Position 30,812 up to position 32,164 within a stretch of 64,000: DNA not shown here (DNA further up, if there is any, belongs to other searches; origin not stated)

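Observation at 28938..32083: IclR-family regulator with a perfect 18-bp palindromic operator controlling tandem QueG/reductive-dehalogenase-like Fe-S paralogs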

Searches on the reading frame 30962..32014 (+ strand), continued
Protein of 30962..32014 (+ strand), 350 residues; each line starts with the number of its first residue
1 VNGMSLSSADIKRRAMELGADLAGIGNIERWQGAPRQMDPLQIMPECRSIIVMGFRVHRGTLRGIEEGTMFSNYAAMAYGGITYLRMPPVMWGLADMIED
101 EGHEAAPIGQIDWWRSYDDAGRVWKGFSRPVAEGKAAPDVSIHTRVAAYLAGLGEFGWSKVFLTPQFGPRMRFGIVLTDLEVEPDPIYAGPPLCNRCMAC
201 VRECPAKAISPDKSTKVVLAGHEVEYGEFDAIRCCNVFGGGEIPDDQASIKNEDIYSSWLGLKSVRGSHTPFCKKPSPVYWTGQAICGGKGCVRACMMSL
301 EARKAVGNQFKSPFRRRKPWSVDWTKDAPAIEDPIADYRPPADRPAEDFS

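Call 35: find_related_loci(query=A1, collection=genome_contigs, flank=10000)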
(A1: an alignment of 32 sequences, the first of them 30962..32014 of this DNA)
Query A1 (350 aa) in genome_contigs; peptide patterns used: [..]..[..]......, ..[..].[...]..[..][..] (x = any residue, [..] = any of these).
599 stretches matched a pattern (row limit reached: there are more); 574 encode a relative of the query (tblastn E <= 1e-3); the best 80 are kept; 80 distinct loci.
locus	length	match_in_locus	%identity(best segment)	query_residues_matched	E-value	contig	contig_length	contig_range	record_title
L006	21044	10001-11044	72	6-350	9e-178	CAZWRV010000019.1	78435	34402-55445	MAG TPA_asm: uncultured Victivallaceae bacterium isolate binchicken_co135_207 genome assembly, contig: NODE_728_length_7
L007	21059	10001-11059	73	6-350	2e-173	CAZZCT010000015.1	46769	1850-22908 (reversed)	MAG TPA_asm: uncultured Lentisphaerales bacterium isolate SRP272421_co2_97 genome assembly, contig: NODE_1337_length_467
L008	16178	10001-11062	69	1-350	6e-173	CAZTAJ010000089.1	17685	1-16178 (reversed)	MAG TPA_asm: uncultured Verrucomicrobiota bacterium isolate SRP272421_co4_360 genome assembly, contig: NODE_8081_length_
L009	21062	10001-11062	68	5-350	1e-165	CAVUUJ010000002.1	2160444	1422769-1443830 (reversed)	MAG: uncultured bacterium isolate MFD03804.bin.3.367 genome assembly, contig: contig_39641, whole genome shotgun sequenc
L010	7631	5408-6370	58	5-327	2e-126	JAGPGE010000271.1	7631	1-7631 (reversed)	MAG: Armatimonadota bacterium isolate Gw_SlDig_bin_68 Gw_SlDig_20253_length_7631_cov_4.430837, whole genome shotgun sequ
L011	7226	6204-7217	57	6-344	7e-125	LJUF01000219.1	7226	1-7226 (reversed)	MAG: Phycisphaerae bacterium SM23_33 WORSMTZ_42479, whole genome shotgun sequence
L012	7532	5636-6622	56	6-336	1e-124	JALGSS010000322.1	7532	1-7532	MAG: Candidatus Zipacnadia bacterium isolate AB_3033_Bin_153 AB_3033_Bin_153_scaffold_26429, whole genome shotgun sequen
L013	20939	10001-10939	61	11-325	8e-124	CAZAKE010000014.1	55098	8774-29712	MAG TPA_asm: uncultured Spirochaetales bacterium isolate binchicken_co8_353 genome assembly, contig: NODE_472_length_550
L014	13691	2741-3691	59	5-326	1e-123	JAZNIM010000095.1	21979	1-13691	MAG: Eubacteriales bacterium isolate T1900044685_TS20190151.MAGScoT_cleanbin_000017 SGB_1718_k141_1931968, whole genome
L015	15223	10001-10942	57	11-327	5e-123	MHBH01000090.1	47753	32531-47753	MAG: Lentisphaerae bacterium GWF2_49_21 gwf2_scaffold_920, whole genome shotgun sequence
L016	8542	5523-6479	58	6-325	5e-123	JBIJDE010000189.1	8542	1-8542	MAG: Armatimonadota bacterium isolate ME2006-08-22D15_3300044611_group2_bin191 Rohwer_bin399_scaffold_11967_c1, whole ge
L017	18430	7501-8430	60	11-325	5e-123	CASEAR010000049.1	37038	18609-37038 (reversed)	uncultured Verrucomicrobiota bacterium isolate CO.A104.metabat-bins.159 genome assembly, contig: CO.A104.metabat-bins.15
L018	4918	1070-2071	57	4-343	3e-123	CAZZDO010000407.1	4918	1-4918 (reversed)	MAG TPA_asm: uncultured Armatimonadia bacterium isolate SRP098346_co1_170 genome assembly, contig: NODE_25985_length_491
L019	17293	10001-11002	54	2-338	3e-122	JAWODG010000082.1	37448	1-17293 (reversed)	MAG: Candidatus Brocadiia bacterium isolate BLK5-2.bin.122 k191_161419, whole genome shotgun sequence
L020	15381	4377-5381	58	3-336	3e-122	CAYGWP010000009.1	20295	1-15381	MAG TPA_asm: uncultured Anaerolineales bacterium isolate ERP119294_co2_511 genome assembly, contig: k141_1372710, whole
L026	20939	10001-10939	59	6-326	5e-121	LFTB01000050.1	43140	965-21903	MAG: Clostridia bacterium DTU084 scaffold22829, whole genome shotgun sequence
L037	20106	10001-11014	53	5-343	1e-119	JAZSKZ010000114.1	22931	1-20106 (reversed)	MAG: Faecousia sp. isolate T1900044558_TS20190024.MAGScoT_cleanbin_000099 SGB_343_k141_3130637, whole genome shotgun seq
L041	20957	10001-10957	55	11-333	1e-118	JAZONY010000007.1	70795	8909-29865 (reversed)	MAG: Victivallaceae bacterium isolate T1900045635_YK20190329.MAGScoT_cleanbin_000015 SGB_8086_k141_1652704, whole genome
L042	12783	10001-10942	56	11-327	3e-118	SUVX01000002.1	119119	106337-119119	MAG: Lentisphaerae bacterium isolate SIG83 NODE_704_length_119119_cov_2.391741, whole genome shotgun sequence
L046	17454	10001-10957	55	4-327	3e-118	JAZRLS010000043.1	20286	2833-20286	MAG: Eubacteriales bacterium isolate T1900045430_YK20190121.MAGScoT_cleanbin_000004 SGB_7093_k141_1014566, whole genome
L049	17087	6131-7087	55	6-329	8e-118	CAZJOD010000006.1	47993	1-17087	MAG TPA_asm: uncultured Clostridiaceae bacterium isolate SRP241326_co2_352 genome assembly, contig: NODE_1207_length_479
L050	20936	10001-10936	57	11-327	9e-118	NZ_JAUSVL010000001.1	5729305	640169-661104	Oligosphaera ethanolica strain DSM 24202 Ga0449375_01, whole genome shotgun sequence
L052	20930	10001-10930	57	11-325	2e-117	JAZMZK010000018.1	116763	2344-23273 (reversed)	MAG: Victivallaceae bacterium isolate T1900044750_TS20190416.MAGScoT_cleanbin_000029 SGB_2188_k141_1585907, whole genome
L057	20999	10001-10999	55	6-338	7e-117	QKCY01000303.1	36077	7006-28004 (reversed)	MAG: Victivallales bacterium isolate SZUA-436 scaffold_2217, whole genome shotgun sequence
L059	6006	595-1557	56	6-327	9e-117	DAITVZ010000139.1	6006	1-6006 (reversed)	MAG TPA_asm: Chloroflexota bacterium isolate CTOTU19863 NODE_9203_length_6006_cov_6.037305, whole genome shotgun sequenc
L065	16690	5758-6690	55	11-326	3e-116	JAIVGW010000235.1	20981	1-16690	MAG: Lentisphaerae bacterium isolate MAG34 MTG34_4627, whole genome shotgun sequence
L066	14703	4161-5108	55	11-325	3e-116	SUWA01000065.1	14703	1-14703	MAG: Lentisphaerae bacterium isolate SIG86 NODE_70658_length_14703_cov_1.899835, whole genome shotgun sequence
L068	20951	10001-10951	54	8-326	2e-116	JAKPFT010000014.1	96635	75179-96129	MAG: bacterium isolate JPMR_metabat.36 k141_275277, whole genome shotgun sequence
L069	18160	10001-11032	53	6-348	4e-116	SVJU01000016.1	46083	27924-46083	MAG: Oscillospiraceae bacterium isolate SIG443 NODE_17903_length_46083_cov_2.361454, whole genome shotgun sequence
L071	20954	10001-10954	55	6-328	1e-115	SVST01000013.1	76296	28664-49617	MAG: Oscillospiraceae bacterium isolate SIG676 NODE_8193_length_76296_cov_3.652339, whole genome shotgun sequence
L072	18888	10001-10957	53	6-329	1e-115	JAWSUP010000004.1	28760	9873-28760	MAG: Bacillota bacterium isolate B4G8CH4-14 NODE_418_length_28760_cov_4.561122, whole genome shotgun sequence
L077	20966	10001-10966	54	6-330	2e-114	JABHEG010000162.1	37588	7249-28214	MAG: Lentisphaerae bacterium isolate SI037_bin151 k141_7799, whole genome shotgun sequence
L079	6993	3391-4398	52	4-338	4e-114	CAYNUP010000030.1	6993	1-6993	MAG TPA_asm: uncultured bacterium isolate SRP231805_co4_9 genome assembly, contig: k141_172745, whole genome shotgun seq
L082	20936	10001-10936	58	11-327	3e-120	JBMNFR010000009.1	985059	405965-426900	MAG: Lentisphaeria bacterium isolate SBF912LR0HQ0165 contig_47018, whole genome shotgun sequence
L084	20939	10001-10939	56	11-327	1e-113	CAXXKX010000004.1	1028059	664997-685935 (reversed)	MAG: Victivallales bacterium isolate ae9def30-7e47-498c-8b42-800f64c20784 genome assembly, contig: contig_4, whole genom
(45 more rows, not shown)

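Call 66: search_protein_families(library=pfam, proteins=[L050:6741-7949:+, L050:7950-9197:+, L050:13140-15164:-, L052:6604-8439:+, L052:8456-9727:+, L052:12753-13760:-, L066:648-2708:+, L066:2727-3911:+, L066:6942-7976:-, L042:7176-9071:-], max_evalue=0.001)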
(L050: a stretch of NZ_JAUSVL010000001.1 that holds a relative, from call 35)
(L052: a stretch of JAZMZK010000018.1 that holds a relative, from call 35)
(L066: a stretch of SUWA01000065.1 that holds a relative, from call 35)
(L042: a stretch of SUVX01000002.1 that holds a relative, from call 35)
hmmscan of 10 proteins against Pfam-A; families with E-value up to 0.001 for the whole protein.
L050:6741-7949:+ (402 aa): 1 family
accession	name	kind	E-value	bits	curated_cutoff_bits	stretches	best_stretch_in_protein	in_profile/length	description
PF01636.29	APH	-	1.9e-16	61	23.2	1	57-304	6-222/239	Phosphotransferase enzyme family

L050:7950-9197:+ (415 aa): 2 families
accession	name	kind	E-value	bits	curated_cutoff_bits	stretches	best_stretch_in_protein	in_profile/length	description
PF13484.11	Fer4_16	-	6e-11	43.4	30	1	208-270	1-64/66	4Fe-4S double cluster binding domain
PF08331.15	QueG_DUF1730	-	3.8e-06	27.2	25.1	1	72-153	3-77/77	Epoxyqueuosine reductase QueG, DUF1730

L050:13140-15164:- (674 aa): 2 families
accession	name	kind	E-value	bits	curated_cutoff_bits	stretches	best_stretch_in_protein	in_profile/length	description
PF00890.30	FAD_binding_2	-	8.4e-16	58.6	20.4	1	25-266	2-260/414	FAD binding domain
PF01494.25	FAD_binding_3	-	0.00021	21.1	22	0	23-58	2-35/349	FAD binding domain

L052:6604-8439:+ (611 aa): 7 families
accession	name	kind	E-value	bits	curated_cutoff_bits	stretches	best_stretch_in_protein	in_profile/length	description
PF08275.17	DNAG_N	-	1.7e-38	132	26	1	132-261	1-128/128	DNA primase catalytic core, N-terminal domain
PF01807.25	Zn_ribbon_DnaG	-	8.3e-36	122.2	24.9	1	8-103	2-96/98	CHC2 zinc finger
PF13155.12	Toprim_2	-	4.7e-18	65.8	22.1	1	271-355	1-87/88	Toprim-like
PF13662.12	Toprim_4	-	2.5e-12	47.3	25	1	270-341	3-81/85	Toprim domain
PF10410.14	DnaB_bind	-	2.1e-11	44.4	20.6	1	382-428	8-54/56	DnaB-helicase binding domain of primase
PF01751.28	Toprim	-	6.3e-08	33.1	23.1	1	270-336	2-82/96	Toprim domain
PF08278.16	DnaG_DnaB_bind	-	0.00024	21.9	29.1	1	491-588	12-110/124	DNA primase DnaG DnaB-binding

L052:8456-9727:+ (423 aa): 2 families
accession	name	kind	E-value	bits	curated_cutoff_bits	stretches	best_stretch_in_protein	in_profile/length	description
PF01120.23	Alpha_L_fucos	-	1.3e-75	255.4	25.2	1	8-304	27-343/345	Alpha-L-fucosidase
PF14871.12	GHL6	-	2.6e-07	31.3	35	1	60-127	3-67/132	Hypothetical glycosyl hydrolase 6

L052:12753-13760:- (335 aa): 1 family
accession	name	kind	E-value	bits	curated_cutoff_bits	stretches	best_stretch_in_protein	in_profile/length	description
PF01223.29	Endonuclease_NS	-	8.2e-58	196.1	23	1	91-301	5-222/223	DNA/RNA non-specific endonuclease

L066:648-2708:+ (686 aa): 2 families
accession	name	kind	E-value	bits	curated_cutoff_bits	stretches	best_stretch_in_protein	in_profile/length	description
PF08532.16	Glyco_hydro_42M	-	1.2e-11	44.9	25.8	1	359-570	1-186/207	Beta-galactosidase trimerisation domain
PF14871.12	GHL6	-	3.9e-05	24.3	35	1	76-162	41-131/132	Hypothetical glycosyl hydrolase 6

L066:2727-3911:+ (394 aa): 2 families
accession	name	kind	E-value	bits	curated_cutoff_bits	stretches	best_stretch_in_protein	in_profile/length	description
PF00528.27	BPD_transp_1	-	1.3e-27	97.1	26.4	1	205-391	1-181/184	Binding-protein-dependent transport system inner membrane component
PF12911.12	OppC_N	-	1.8e-12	47.4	23.9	1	12-49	1-38/53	N-terminal TM domain of oligopeptide transport permease C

L066:6942-7976:- (344 aa): 2 families
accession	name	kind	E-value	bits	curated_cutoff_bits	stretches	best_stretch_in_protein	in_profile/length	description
PF01223.29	Endonuclease_NS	-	9.8e-61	205.7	23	1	110-318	8-222/223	DNA/RNA non-specific endonuclease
PF13930.12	Endonuclea_NS_2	-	0.00048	20.8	27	0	176-248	48-116/132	DNA/RNA non-specific endonuclease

L042:7176-9071:- (631 aa): 2 families
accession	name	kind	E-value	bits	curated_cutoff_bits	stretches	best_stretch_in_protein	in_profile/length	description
PF22369.2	GLMA_2nd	-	1.7e-05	25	27.7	1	378-417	39-79/138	GLMA-like, second domain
PF08532.16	Glyco_hydro_42M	-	0.00025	21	25.8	1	372-451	46-121/207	Beta-galactosidase trimerisation domain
